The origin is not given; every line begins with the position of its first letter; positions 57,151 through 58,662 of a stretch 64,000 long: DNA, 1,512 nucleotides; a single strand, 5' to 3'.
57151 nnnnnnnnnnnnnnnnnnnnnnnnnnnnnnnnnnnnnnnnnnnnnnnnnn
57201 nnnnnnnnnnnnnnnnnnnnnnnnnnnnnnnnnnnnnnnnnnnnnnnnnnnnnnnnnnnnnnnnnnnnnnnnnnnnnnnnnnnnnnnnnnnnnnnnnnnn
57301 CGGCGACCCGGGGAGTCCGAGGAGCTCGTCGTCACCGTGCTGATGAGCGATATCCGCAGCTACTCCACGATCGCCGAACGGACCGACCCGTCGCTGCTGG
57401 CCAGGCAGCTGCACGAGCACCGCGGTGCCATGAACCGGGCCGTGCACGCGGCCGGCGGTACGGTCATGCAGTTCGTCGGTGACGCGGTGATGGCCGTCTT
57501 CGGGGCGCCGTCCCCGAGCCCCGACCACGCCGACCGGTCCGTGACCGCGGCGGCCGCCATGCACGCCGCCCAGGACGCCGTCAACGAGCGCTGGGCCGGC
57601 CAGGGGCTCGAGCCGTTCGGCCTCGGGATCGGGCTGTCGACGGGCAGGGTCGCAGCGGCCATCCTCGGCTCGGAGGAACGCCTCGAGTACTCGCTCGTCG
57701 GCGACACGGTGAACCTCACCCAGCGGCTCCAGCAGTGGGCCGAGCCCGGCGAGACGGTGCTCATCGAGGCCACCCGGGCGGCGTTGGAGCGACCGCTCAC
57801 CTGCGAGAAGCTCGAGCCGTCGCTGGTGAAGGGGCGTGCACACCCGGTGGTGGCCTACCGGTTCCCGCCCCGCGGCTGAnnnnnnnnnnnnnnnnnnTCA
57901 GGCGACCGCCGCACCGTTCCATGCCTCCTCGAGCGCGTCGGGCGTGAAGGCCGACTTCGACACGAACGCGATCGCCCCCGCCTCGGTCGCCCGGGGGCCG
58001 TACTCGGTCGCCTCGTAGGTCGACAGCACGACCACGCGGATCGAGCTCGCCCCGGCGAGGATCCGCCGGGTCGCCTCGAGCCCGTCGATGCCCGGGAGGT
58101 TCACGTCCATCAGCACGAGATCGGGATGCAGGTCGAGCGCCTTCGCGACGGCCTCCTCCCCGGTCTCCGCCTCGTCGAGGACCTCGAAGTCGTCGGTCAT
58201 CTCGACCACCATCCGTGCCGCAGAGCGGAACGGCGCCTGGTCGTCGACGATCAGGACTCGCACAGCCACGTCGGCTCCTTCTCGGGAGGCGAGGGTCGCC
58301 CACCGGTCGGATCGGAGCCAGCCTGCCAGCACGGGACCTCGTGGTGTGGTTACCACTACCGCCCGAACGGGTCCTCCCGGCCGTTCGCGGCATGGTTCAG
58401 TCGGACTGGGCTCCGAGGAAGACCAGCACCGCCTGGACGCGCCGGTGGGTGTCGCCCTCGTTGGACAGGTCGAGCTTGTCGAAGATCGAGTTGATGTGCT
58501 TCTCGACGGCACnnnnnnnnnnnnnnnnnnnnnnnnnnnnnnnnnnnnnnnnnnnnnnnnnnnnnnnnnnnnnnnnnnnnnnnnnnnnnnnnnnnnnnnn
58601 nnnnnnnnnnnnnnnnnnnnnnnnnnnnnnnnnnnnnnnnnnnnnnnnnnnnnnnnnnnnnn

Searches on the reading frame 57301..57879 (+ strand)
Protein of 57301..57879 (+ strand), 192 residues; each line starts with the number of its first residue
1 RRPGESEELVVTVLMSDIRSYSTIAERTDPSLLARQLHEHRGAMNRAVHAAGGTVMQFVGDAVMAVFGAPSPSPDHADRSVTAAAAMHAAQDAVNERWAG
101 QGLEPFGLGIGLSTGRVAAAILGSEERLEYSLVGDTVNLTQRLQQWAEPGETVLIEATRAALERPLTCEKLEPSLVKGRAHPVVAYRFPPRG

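Call 41: search_solved_structures(query=window:57301-57879:+, max_evalue=1e-8, show_alignments=3)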
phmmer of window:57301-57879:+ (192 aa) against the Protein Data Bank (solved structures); distinct sequences matched with E-value up to 1e-8: 32.
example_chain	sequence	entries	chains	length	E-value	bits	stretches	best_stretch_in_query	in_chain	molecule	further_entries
2w01_A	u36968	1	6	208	1.7e-28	102.9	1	10-160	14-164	ADENYLATE CYCLASE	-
6fht_A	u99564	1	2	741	1.2e-27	100.1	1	10-159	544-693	Bacteriophytochrome,Adenylate cyclase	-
3r5g_A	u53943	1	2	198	1.1e-24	90.5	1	7-187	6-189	CyaB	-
1wc0_A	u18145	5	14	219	3.4e-21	79.1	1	7-162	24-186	ADENYLATE CYCLASE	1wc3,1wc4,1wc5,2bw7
1wc1_A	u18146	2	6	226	4e-21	78.9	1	7-162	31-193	ADENYLATE CYCLASE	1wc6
6sir_A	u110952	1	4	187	3.3e-15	59.6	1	10-180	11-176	Nucleotide cyclase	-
5oyh_A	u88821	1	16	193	3.9e-15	59.3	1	10-180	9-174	Nucleotide cyclase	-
6aoa_A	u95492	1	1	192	3.7e-14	56.2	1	10-180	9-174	Bacterio-rhodopsin/guanylyl cyclase 1 fusion protein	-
6ao9_A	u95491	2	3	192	3.7e-14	56.1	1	10-180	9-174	Bacterio-rhodopsin/guanylyl cyclase 1 fusion protein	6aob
3et6_A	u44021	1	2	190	5.8e-13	52.3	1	9-163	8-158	Soluble guanylyl cyclase beta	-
1yk9_A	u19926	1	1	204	2.5e-12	50.2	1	12-152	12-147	Adenylate cyclase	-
5x4t_A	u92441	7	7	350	3.7e-12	49.6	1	12-149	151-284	Photoactivated adenylyl cyclase | Family 3 adenylate cyclase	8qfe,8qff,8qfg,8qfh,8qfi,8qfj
9f1z_A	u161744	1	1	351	3.8e-12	49.6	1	12-149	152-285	Family 3 adenylate cyclase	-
5x4u_A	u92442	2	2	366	4.1e-12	49.5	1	12-149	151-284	Photoactivated adenylyl cyclase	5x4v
4yus_A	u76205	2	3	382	4.5e-12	49.4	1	12-149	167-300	Family 3 adenylate cyclase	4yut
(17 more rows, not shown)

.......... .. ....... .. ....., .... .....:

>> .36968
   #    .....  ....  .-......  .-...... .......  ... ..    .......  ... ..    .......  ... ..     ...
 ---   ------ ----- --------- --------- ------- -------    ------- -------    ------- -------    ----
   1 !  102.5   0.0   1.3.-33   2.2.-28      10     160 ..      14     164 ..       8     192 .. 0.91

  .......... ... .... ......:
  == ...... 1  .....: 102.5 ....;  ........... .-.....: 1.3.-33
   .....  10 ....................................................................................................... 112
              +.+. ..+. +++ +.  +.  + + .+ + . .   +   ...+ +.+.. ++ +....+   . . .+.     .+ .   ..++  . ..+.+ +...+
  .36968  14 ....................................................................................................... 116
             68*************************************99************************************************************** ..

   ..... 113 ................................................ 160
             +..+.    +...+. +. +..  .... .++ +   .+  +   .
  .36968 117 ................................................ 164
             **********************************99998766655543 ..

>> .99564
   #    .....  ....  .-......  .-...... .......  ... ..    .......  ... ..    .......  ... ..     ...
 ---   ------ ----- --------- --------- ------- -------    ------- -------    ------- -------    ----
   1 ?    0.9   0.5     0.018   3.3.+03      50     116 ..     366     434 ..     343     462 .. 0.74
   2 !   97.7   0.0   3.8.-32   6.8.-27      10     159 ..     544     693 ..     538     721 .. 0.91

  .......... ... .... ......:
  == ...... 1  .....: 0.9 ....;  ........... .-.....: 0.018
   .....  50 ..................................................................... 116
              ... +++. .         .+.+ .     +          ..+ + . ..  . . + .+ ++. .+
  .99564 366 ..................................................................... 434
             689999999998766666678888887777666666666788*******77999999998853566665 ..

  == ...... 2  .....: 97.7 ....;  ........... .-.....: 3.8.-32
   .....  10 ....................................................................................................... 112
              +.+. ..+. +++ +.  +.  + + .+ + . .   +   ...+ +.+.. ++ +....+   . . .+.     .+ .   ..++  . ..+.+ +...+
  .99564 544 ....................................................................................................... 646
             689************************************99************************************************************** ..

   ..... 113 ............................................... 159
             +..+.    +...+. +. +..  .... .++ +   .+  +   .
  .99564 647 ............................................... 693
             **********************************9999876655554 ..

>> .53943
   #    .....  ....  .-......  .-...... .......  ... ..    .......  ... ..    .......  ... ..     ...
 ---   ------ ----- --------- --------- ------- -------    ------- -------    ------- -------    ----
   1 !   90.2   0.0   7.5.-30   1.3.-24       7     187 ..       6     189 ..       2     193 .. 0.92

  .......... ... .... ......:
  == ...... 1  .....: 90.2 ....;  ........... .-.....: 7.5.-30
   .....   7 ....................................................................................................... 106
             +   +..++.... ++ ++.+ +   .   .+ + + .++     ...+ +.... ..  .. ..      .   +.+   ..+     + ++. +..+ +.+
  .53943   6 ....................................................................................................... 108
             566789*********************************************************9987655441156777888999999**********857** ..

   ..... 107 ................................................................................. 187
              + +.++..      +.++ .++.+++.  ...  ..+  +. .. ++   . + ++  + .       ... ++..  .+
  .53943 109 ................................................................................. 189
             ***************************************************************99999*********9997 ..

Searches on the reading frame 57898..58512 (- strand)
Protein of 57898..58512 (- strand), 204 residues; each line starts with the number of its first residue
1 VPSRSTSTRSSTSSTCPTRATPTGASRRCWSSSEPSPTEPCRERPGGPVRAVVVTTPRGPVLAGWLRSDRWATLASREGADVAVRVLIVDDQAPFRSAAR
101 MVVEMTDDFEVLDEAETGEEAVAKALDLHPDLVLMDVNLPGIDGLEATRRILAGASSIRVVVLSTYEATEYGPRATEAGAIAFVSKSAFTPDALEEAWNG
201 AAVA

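Call 14: search_protein_families(library=pfam, proteins=[window:57898-58512:-], max_evalue=0.001)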
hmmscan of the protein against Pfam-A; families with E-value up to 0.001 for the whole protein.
window:57898-58512:- (204 aa): 1 family
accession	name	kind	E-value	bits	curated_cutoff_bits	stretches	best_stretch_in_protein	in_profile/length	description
PF00072.30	Response_reg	-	1.3e-22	80.5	30.2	1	86-197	1-109/111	Response regulator receiver domain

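Call 38: search_protein_families(library=ncbifam, proteins=[window:57898-58512:-], max_evalue=0.001)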
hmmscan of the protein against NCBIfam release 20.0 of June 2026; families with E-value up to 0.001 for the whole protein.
window:57898-58512:- (204 aa): 76 families (the best 25 are shown)
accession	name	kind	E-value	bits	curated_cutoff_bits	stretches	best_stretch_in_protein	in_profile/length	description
NF001965.0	PRK00742.1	subfamily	3.3e-22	79.2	293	1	83-188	3-109/357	chemotaxis-specific protein-glutamate methyltransferase CheB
NF007018.1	PRK09483.1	equivalog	4.7e-21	75.4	280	1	84-194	2-112/217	UvrY/SirA/GacA family response regulator transcription factor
NF007935.0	PRK10651.1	equivalog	7.4e-20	71.1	250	1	83-198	6-120/216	two-component system response regulator NarL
NF009206.0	PRK12555.1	subfamily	2e-18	66.5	342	1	84-189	1-107/340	chemotaxis-specific protein-glutamate methyltransferase CheB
NF041367.1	CheY_Halo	equivalog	2.6e-18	66.5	200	1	86-196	1-109/114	chemotaxis protein CheY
NF052445.1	RespRegMctR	equivalog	1.1e-16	60.8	300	1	84-190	2-108/205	two-component system response regulator MctR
NF011896.0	PRK15369.1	equivalog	3.8e-15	56.1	242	1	84-188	4-108/211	two component system response regulator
NF007419.0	PRK09958.1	equivalog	1.3e-14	54.3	251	1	86-187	3-103/204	acid-sensing system DNA-binding response regulator EvgA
NF007708.0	PRK10403.1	equivalog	2e-13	50.3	343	1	83-198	6-120/215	nitrate/nitrite response regulator protein NarP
NF047785.1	respo_reg_MadR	equivalog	2.7e-13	49.8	300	1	84-188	1-108/209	MadR family response regulator transcription factor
NF040689.1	MtrAB_MtrA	equivalog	6e-12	45.4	300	1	86-187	1-99/219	MtrAB system response regulator MtrA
NF008469.0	PRK11361.1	equivalog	1.2e-11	44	714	1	84-187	5-106/461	acetoacetate metabolism transcriptional regulator AtoC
NF008677.0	PRK11697.1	equivalog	1.4e-11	44.2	246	1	84-186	2-101/238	two-component system response regulator BtsR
NF007403.0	PRK09935.1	equivalog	6.1e-11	42.3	271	1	85-188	5-108/210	fimbria biosynthesis transcriptional regulator FimZ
NF007901.0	PRK10610.1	equivalog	2.2e-10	40.8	189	1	80-199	2-121/129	chemotaxis response regulator CheY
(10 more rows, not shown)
